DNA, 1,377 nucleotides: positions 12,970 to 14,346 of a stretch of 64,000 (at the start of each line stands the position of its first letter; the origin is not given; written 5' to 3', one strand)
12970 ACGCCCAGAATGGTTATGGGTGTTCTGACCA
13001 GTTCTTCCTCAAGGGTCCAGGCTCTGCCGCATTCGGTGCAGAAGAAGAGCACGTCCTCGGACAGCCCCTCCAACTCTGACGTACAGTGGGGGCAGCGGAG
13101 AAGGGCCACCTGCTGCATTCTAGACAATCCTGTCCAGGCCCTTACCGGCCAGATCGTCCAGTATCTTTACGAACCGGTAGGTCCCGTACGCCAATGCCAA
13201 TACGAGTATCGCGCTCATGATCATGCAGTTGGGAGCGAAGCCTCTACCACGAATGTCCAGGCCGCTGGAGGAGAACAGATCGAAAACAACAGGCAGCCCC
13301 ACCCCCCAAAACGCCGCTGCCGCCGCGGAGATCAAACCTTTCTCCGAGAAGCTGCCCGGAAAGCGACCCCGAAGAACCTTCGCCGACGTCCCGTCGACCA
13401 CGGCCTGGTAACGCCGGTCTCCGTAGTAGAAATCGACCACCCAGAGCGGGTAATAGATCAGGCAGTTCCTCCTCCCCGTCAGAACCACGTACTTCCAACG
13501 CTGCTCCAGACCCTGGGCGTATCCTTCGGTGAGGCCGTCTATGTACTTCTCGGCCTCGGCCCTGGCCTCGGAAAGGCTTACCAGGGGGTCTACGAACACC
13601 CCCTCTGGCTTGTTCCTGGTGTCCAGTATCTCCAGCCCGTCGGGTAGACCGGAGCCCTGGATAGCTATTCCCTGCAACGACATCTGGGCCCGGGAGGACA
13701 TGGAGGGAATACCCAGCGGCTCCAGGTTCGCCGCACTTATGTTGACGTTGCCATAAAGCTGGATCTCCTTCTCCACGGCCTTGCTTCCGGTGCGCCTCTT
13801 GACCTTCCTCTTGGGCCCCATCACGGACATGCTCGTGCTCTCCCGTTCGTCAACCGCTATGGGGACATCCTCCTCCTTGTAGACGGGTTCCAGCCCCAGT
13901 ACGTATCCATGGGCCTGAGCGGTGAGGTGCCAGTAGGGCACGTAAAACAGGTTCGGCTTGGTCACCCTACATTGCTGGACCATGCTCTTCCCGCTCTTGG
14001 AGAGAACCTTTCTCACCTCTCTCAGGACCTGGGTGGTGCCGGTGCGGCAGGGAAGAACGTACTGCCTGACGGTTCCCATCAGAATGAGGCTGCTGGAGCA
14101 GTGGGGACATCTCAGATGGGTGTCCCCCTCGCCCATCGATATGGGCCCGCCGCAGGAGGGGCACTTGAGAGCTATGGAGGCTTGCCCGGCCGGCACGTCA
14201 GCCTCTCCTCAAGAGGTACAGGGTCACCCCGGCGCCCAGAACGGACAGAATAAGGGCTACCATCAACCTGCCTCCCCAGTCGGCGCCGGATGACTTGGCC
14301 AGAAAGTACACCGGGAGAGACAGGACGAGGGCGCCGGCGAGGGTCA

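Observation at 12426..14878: Trio of co-oriented, tightly coupled paralogous zinc-ribbon proteins immediately upstream of yebC-ruvCAB-queH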

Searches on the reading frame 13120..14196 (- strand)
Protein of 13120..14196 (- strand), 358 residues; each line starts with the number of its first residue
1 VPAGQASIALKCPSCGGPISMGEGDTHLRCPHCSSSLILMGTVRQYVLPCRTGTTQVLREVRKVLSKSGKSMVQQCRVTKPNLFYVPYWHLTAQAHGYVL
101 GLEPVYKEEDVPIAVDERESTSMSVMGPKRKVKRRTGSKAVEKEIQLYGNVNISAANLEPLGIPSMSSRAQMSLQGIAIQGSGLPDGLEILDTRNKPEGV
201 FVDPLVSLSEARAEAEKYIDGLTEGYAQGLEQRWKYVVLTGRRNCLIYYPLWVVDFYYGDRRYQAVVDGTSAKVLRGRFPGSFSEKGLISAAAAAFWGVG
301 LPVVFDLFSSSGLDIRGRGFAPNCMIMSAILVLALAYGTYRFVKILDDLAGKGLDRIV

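Call 3: search_protein_families(library=pfam, proteins=[window:13120-14196:-], max_evalue=1)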
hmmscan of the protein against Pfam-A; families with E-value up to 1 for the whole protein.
window:13120-14196:- (358 aa): 17 families
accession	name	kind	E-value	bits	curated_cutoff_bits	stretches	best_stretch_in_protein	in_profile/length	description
PF03119.21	DNA_ligase_ZBD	-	0.00072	19.8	25.8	1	11-31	1-21/27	NAD-dependent DNA ligase C4 zinc finger domain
PF09297.16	Zn_ribbon_NUD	-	0.0015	18.7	24.8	1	12-34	6-28/32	NADH pyrophosphatase zinc ribbon domain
PF23548.1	Zn_ribbon_FGT1_2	-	0.0033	17.4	27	1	9-37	2-30/35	FORGETTER1 second zinc ribbon domain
PF23454.1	Zn_ribbon_Brz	-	0.013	16.5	27.9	0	24-36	2-14/58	Transcriptional regulator Brz zinc beta ribbon domain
PF22191.2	IBR_1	-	0.016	15.5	27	1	10-34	4-28/47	IBR domain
PF07754.17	HVO_2753_ZBP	-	0.022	15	33.2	1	12-38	1-27/46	Small zinc finger protein HVO_2753-like, Zn-binding pocket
PF18256.6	HscB_4_cys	-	0.027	14.8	26.2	1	11-33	2-23/27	Co-chaperone HscB tetracysteine metal binding motif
PF03413.25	PepSY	-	0.034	14.9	24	1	206-276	2-58/60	Peptidase propeptide and YPEB domain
PF23547.1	Zn_ribbon_FGT1_1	-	0.047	13.7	27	1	10-34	3-27/35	FORGETTER1 first zinc ribbon domain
PF12773.13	DZR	-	0.05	14.2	27.3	1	10-37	13-34/45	Double zinc ribbon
PF22747.2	Zn_ribbon_DUF2089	-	0.12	12.9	27.6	1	12-36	1-21/32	DUF2089 zinc ribbon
PF01485.27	IBR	-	0.21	12.1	24.3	1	11-36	20-50/65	IBR domain, a half RING-finger domain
PF24460.1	DUF7575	-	0.21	11.4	28.5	0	11-18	5-12/28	Domain of unknown function (DUF7575)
PF06221.18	zf-C2HC5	-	0.38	11.2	25.8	1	7-40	15-47/54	Putative zinc finger motif, C2HC5-type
PF13248.11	Zn_ribbon_3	-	0.39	10.7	27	0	11-18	18-25/26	zinc-ribbon domain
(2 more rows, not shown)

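Call 4: search_protein_families(library=ncbifam, proteins=[window:13120-14196:-], max_evalue=1)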
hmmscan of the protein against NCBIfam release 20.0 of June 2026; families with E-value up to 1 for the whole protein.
window:13120-14196:- (358 aa): 8 families
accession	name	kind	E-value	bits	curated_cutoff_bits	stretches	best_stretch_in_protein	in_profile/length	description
NF011481.0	PRK14890.1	equivalog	0.0018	18.2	61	1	10-38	10-38/61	putative Zn-ribbon RNA-binding protein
NF001608.0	PRK00398.1-6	equivalog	0.0045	16.8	84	1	11-37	5-31/46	DNA-directed RNA polymerase subunit P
TIGR00595.1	priA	equivalog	0.01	14.5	230.35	1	9-73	225-293/509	replication restart helicase PriA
NF041909.1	HVO_2753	equivalog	0.11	12.5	80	1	9-38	9-37/59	HVO_2753 family zinc finger protein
NF038384.1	zinc_YnfU_fam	subfamily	0.2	11.3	36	0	26-35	15-24/52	YnfU family zinc-binding protein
NF041197.2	CxxC_Se_CxxC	equivalog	0.36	11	40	0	30-52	1-23/53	dual CXXC motif small (seleno)protein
NF041795.1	Brz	equivalog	0.55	10.6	100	0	10-22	6-18/60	transcriptional regulator Brz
NF047912.1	ECs_2282_CxxC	subfamily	0.63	10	37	0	8-35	1-35/60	ECs_2282 family putative zinc-binding protein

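Call 5: search_protein_families(library=padloc, proteins=[window:13120-14196:-], max_evalue=1)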
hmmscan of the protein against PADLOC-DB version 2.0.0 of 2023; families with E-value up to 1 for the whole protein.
window:13120-14196:- (358 aa): 1 family
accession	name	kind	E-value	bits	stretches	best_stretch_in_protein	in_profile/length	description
PDLC04162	HEC-08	-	0.0088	13.2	1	6-37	240-271/358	-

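Call 10: find_homologous_proteins(query=window:13120-14196:-, max_evalue=0.001)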
Query window:13120-14196:- (358 aa): 55 proteins with E <= 0.001 among 5152 candidates.
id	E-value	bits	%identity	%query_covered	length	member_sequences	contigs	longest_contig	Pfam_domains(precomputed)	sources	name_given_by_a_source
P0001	8.1e-222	754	98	94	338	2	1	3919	-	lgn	-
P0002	2.9e-195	666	86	94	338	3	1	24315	-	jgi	jgi:hypothetical protein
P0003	1.1e-117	411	53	98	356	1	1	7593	-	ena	-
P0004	2.3e-116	407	52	99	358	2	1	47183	-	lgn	-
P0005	4.4e-115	403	52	98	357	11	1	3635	-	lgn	-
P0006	6.4e-115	402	51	99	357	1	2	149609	-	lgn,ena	-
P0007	1.6e-114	401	53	100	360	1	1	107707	-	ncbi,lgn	-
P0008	4.0e-113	396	51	99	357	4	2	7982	-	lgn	-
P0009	1.1e-109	385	50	99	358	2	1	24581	-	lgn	-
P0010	1.6e-109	384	52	98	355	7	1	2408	-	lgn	-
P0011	3.5e-109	383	49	99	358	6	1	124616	-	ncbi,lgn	ncbi:MAG: zinc ribbon domain-containing protein [Candidatus Aegiribacteria sp.]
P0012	2.6e-108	380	51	97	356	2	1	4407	-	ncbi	-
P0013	3.7e-108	380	50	98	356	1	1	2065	-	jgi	jgi:hypothetical protein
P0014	5.0e-108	379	48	99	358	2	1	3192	-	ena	-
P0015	5.7e-108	379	47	99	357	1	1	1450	-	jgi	jgi:predicted RNA-binding Zn-ribbon protein involved in translation (DUF1610 family)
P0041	2.9e-90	321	42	99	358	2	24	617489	-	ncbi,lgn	-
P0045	2.3e-80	288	44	84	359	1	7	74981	-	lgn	-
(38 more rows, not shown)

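Call 11: find_encoding_contigs(protein=P0041, flank=8000, max_places=2)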
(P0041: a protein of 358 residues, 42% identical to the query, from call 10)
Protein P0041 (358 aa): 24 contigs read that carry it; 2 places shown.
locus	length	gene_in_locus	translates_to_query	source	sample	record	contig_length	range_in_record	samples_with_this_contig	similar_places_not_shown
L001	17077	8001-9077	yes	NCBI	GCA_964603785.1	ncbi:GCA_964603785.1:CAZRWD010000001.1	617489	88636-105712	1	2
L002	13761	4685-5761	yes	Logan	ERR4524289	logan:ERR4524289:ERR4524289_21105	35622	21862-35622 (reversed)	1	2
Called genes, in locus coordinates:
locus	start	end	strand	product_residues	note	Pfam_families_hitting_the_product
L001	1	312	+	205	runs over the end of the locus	PF13302:Acetyltransf_3, PF00583:Acetyltransf_1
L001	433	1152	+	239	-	PF00230:MIP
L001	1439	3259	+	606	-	PF02574:S-methyl_trans, PF02219:MTHFR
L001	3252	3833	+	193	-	-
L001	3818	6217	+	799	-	PF02574:S-methyl_trans, PF00809:Pterin_bind, PF02607:B12-binding_2, PF02310:B12-binding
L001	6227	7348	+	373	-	PF13439:Glyco_transf_4, PF13579:Glyco_trans_4_4, PF00534:Glycos_transf_1, PF20706:GT4-conflict, PF13692:Glyco_trans_1_4, PF13524:Glyco_trans_1_2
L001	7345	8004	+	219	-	-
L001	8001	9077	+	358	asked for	-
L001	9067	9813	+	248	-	-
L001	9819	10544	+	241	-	PF20772:TACO1_YebC_N, PF01709:Transcrip_reg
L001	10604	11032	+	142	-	PF02075:RuvC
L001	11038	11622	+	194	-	PF00633:HHH (faint), PF14520:HHH_5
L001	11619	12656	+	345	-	PF05496:RuvB_N, PF13191:AAA_16 (faint), PF00004:AAA, PF07728:AAA_5 (weak), PF13173:AAA_14 (faint), PF17864:AAA_lid_4, PF05491:WHD_RuvB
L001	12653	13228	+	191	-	PF02677:QueH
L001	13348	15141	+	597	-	PF01839:FG-GAP (faint), PF13517:FG-GAP_3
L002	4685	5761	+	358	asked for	-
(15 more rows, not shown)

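Call 12: find_encoding_contigs(protein=P0045, flank=8000, max_places=2)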
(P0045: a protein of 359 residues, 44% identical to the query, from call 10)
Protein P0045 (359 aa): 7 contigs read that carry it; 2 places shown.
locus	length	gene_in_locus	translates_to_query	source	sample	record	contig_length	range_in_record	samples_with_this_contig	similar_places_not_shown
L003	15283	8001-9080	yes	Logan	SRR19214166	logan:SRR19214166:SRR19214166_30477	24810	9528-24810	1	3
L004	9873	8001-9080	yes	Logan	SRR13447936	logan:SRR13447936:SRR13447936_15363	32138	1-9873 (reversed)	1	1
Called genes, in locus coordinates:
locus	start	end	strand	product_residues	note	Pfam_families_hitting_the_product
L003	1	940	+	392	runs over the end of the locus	PF00596:Aldolase_II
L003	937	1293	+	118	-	PF04342:DMT_6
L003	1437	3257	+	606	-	PF02574:S-methyl_trans, PF02219:MTHFR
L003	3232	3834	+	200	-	-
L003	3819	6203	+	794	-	PF02574:S-methyl_trans, PF00809:Pterin_bind, PF02607:B12-binding_2, PF02310:B12-binding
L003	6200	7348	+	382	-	PF13439:Glyco_transf_4, PF13579:Glyco_trans_4_4 (faint), PF20706:GT4-conflict, PF00534:Glycos_transf_1, PF13692:Glyco_trans_1_4, PF13524:Glyco_trans_1_2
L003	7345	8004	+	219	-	-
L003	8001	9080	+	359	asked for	-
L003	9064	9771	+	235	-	-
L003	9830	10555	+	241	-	PF20772:TACO1_YebC_N, PF01709:Transcrip_reg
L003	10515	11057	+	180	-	PF02075:RuvC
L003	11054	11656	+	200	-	PF14520:HHH_5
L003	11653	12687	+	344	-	PF05496:RuvB_N, PF00004:AAA, PF07728:AAA_5 (weak), PF17864:AAA_lid_4, PF05491:WHD_RuvB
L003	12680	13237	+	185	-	PF02677:QueH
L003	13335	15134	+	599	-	PF01839:FG-GAP (faint), PF13517:FG-GAP_3, PF18962:Por_Secre_tail (weak)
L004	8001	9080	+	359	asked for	-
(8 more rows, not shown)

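Call 13: find_encoding_contigs(protein=P0007, flank=8000, max_places=2)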
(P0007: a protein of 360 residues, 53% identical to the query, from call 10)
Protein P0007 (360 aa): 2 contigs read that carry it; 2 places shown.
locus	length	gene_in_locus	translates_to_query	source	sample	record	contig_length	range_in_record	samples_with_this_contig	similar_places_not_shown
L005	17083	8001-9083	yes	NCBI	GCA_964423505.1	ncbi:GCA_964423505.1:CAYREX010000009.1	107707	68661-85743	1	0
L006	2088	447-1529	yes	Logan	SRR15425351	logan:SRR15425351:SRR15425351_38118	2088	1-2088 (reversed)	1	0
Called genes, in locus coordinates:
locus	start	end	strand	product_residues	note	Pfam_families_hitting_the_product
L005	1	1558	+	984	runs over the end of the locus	-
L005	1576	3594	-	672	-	PF17391:Urocanase_N, PF01175:Urocanase, PF17392:Urocanase_C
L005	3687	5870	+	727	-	PF00246:Peptidase_M14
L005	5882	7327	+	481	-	PF02518:HATPase_c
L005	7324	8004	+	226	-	-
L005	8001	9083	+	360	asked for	-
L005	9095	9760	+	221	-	-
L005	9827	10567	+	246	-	PF20772:TACO1_YebC_N, PF01709:Transcrip_reg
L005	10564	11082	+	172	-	PF02075:RuvC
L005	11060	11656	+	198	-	PF01330:RuvA_N (weak), PF14520:HHH_5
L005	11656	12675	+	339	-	PF05496:RuvB_N, PF01078:Mg_chelatase (faint), PF00004:AAA, PF07728:AAA_5 (weak), PF17864:AAA_lid_4, PF05491:WHD_RuvB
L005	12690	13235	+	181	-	PF02677:QueH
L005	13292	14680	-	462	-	PF02310:B12-binding, PF04055:Radical_SAM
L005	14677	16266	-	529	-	PF13231:PMT_2 (weak)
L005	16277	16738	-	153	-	PF01948:PyrI, PF02748:PyrI_C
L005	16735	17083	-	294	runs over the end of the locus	PF02729:OTCace_N, PF00185:OTCace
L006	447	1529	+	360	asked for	-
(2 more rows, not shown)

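Call 17: find_related_loci(query=A1, collection=genome_contigs, flank=7000)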
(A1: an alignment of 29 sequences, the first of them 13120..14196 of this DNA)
Query A1 (358 aa) in genome_contigs; peptide patterns used: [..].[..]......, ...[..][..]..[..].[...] (x = any residue, [..] = any of these).
167 stretches matched a pattern; 35 encode a relative of the query (tblastn E <= 1e-3); 34 distinct loci.
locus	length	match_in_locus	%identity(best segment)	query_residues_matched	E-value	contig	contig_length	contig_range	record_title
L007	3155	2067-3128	50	5-358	3e-119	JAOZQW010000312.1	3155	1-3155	MAG: Candidatus Fermentibacteraceae bacterium isolate GMC6.concoct.106 GMC6_58455_length_3155_cov_3.733226, whole genome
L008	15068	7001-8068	49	4-358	1e-114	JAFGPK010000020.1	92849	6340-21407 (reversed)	MAG: Candidatus Fermentibacteraceae bacterium isolate Zod_Metabat.684 k87_518322, whole genome shotgun sequence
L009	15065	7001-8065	49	5-358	2e-114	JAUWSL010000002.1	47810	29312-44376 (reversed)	MAG: Candidatus Aegiribacteria sp. isolate CSMAG_2553 CSMAG_2553_k127_299448_length_47810_cov_71.2480, whole genome shot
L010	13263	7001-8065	49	5-358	8e-114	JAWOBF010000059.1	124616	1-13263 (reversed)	MAG: Candidatus Aegiribacteria sp. isolate BLK3-3.bin.115 k191_3134853, whole genome shotgun sequence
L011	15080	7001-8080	53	1-358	5e-114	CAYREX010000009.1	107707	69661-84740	MAG TPA_asm: uncultured bacterium isolate SRP332253_co2_139 genome assembly, contig: NODE_114_length_107707_cov_8.793780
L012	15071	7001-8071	52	3-358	5e-114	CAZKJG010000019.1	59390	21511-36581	MAG TPA_asm: uncultured bacterium isolate binchicken_co17_361 genome assembly, contig: NODE_1622_length_59390_cov_11.659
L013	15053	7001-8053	51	8-358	4e-113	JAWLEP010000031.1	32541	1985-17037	MAG: Candidatus Fermentibacteraceae bacterium isolate 20BLK6-1.bin.67 NODE_1100_length_32541_cov_47.725510, whole genome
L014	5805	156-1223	48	4-358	2e-112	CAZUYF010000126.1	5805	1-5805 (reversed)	MAG TPA_asm: uncultured bacterium isolate SRP155585_co1_159 genome assembly, contig: NODE_10495_length_5805_cov_9.954783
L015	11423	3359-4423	48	5-358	2e-112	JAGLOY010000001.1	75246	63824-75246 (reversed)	MAG: Candidatus Aegiribacteria sp. isolate RS_7_6 ROV157_7.bin.6.fa_1, whole genome shotgun sequence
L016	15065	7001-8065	48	5-358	1e-111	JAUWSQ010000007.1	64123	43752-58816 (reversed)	MAG: Candidatus Fermentibacteria bacterium isolate CSMAG_2558 CSMAG_2558_k127_1971242_length_64123_cov_31.3589, whole ge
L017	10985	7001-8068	48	4-358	7e-111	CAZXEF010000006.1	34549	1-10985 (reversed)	MAG TPA_asm: uncultured bacterium isolate binchicken_co129_934 genome assembly, contig: NODE_3183_length_34549_cov_5.165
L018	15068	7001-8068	50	4-358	3e-110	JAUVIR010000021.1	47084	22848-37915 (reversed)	MAG: Candidatus Fermentibacteria bacterium isolate CSMAG_433 CSMAG_433_k127_689246_length_47084_cov_70.5646, whole genom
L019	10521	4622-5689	47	4-358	2e-110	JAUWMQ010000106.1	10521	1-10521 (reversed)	MAG: Candidatus Aegiribacteria sp. isolate CSMAG_2402 CSMAG_2402_k141_99747_length_10521_cov_6.8606, whole genome shotgu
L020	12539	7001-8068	47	4-358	5e-110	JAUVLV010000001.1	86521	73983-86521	MAG: Candidatus Aegiribacteria sp. isolate CSMAG_515 CSMAG_515_k141_1050343_length_86521_cov_26.9934, whole genome shotg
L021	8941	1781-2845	47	5-358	1e-108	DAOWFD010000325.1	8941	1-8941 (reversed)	MAG TPA_asm: Candidatus Aegiribacteria sp. isolate CSMAG_1956 CSMAG_1956_k141_1168861_length_8941_cov_9.0000, whole geno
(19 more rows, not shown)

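Call 23: predict_structure(alignment_id=A1)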
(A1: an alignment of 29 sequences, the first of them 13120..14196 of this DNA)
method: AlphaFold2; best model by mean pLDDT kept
length: 358 residues; sequences in the alignment: 29
mean_pLDDT: 78.6   pTM: 0.66
mean pLDDT of the five models: 78.6, 77.4, 76.7, 76.6, 76.1
residues with pLDDT >= 90: 66; 70-90: 209; 50-70: 65; < 50: 18
segments of 3 or more residues with pLDDT < 50: 1-3, 119-123, 312-321
pLDDT, mean of each block of 10 residues (from residue 1): 58 86 77 81 85 92 86 86 92 90 89 62 60 88 88 84 71 62 78 82 87 88 86 88 87 91 90 87 64 73 68 45 65 79 67 66
secondary structure, 60 per line:
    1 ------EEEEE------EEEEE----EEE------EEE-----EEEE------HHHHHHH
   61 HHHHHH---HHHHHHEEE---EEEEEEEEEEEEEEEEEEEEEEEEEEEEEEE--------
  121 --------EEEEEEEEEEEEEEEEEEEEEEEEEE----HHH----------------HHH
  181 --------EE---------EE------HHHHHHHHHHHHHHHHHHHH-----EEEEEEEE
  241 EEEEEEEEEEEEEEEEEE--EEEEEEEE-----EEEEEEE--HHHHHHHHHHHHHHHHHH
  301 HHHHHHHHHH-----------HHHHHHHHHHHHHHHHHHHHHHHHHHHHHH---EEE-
elements in order: E7-11 E18-22 E27-29 E36-38 E44-47 H54-66 H70-75 E76-78 E82-112 E129-154 H208-227 E233-258 E261-268 E274-280 H283-310 H322-351 E355-357

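Call 25: search_protein_representatives(alignment_id=A1)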
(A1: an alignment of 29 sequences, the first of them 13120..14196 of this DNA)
Query: 29 sequences, 356 profile positions. Proteins with E-value up to 0.001 (for the whole library): 2361; up to 1e-10: 364; up to 1e-30: 15. The best 150 are listed.
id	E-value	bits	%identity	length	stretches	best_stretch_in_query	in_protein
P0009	8.7e-172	587.3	-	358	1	1-356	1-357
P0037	9.7e-139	478.6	-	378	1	3-350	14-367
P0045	4.2e-138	476.5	-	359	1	2-356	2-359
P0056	2.3e-130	451.1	-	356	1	3-356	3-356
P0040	1.3e-126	438.7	-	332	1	3-356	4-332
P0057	2.2e-124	431.4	-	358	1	3-356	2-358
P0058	8.6e-115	399.8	-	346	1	5-351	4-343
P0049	7.1e-106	370.5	-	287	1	72-351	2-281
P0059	6.7e-101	354.1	-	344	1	4-308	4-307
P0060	1.4e-48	182.1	-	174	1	185-352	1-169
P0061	6.1e-48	179.9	-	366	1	5-341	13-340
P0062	7.0e-46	173.2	-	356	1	6-345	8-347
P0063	3.7e-36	141.2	-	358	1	6-344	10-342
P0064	1.0e-35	139.8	-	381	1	5-283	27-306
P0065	1.3e-33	132.8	-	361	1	7-281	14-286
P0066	4.9e-29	117.8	-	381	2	6-104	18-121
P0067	5.6e-29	117.6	-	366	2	175-311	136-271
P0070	1.1e-27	113.3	-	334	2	5-101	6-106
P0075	1.0e-25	106.8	-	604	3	3-103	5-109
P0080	1.3e-24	103.2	-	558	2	186-285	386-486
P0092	1.5e-22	96.4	-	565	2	3-102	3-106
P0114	1.2e-19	86.9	-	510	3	5-100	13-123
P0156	3.3e-16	75.6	-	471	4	3-93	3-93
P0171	2.2e-15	72.8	-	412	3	8-89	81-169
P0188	9.9e-15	70.7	-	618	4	3-91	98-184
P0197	2.1e-14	69.6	-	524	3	4-90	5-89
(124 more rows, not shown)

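Call 27: search_protein_families(library=pfam, proteins=[P0061, P0062, P0064, P0066, P0067, P0075, P0080, P0092, P0114, P0188], max_evalue=0.01)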
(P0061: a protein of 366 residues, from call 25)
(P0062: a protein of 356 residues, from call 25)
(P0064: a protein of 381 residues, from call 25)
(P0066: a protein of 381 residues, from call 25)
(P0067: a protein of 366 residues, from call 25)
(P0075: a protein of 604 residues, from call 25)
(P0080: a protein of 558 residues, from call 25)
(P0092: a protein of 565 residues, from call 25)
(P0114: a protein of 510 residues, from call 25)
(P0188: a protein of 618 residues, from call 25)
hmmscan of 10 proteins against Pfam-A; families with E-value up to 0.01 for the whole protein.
P0061 (366 aa): 1 family
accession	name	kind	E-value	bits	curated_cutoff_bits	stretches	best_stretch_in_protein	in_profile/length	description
PF07295.17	DUF1451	-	0.0057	17.3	26.1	0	11-40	109-138/146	Zinc-ribbon containing domain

P0062 (356 aa): 1 family
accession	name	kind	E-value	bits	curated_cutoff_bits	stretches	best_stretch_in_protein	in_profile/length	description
PF07295.17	DUF1451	-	0.0046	17.6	26.1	0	10-38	114-142/146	Zinc-ribbon containing domain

P0064 (381 aa): 1 family
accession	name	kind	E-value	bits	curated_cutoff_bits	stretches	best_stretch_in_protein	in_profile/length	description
PF13453.11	Zn_ribbon_TFIIB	-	0.0095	15.8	22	0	32-60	2-32/41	Transcription factor zinc-finger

P0066 (381 aa): 0 families

P0067 (366 aa): 1 family
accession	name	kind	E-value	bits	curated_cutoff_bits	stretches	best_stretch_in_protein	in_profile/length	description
PF23547.1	Zn_ribbon_FGT1_1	-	0.0062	16.6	27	0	11-39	4-32/35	FORGETTER1 first zinc ribbon domain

P0075 (604 aa): 0 families

P0080 (558 aa): 4 families
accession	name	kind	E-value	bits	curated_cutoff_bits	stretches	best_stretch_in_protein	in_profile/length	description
PF00069.31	Pkinase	-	4e-13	49.8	31.7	1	13-101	157-253/263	Protein kinase domain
PF13191.12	AAA_16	-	1.1e-10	42.7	32.6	1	158-213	2-57/167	AAA ATPase domain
PF07714.23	PK_Tyr_Ser-Thr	-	2e-08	34.3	23.1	1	15-100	166-249/258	Protein tyrosine and serine/threonine kinase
PF13401.12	AAA_22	-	0.0039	17.9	27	1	180-205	5-30/130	AAA domain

P0092 (565 aa): 0 families

P0114 (510 aa): 0 families

P0188 (618 aa): 7 families
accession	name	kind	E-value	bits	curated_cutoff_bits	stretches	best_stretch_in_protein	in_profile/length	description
PF21344.3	Zn_ribbon_LysW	-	3.2e-05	23.9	27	1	65-97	2-37/46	Alpha-aminoadipate carrier protein LysW-like, globular domain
PF12773.13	DZR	-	0.00017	22.1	27.3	0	66-113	1-35/45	Double zinc ribbon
PF14237.11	GYF_2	-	0.00088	19.4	25.8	0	4-51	1-50/50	GYF domain 2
PF07191.17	Zn_ribbon_6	-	0.0022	18.4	25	1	65-128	2-57/67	Double zinc ribbon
PF01155.25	HypA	-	0.0022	18.4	28.9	0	63-101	70-107/112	Hydrogenase/urease nickel incorporation, metallochaperone, hypA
PF22191.2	IBR_1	-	0.0036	17.6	27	1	104-127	5-28/47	IBR domain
PF03119.21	DNA_ligase_ZBD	-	0.0048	17.2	25.8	0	65-84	1-20/27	NAD-dependent DNA ligase C4 zinc finger domain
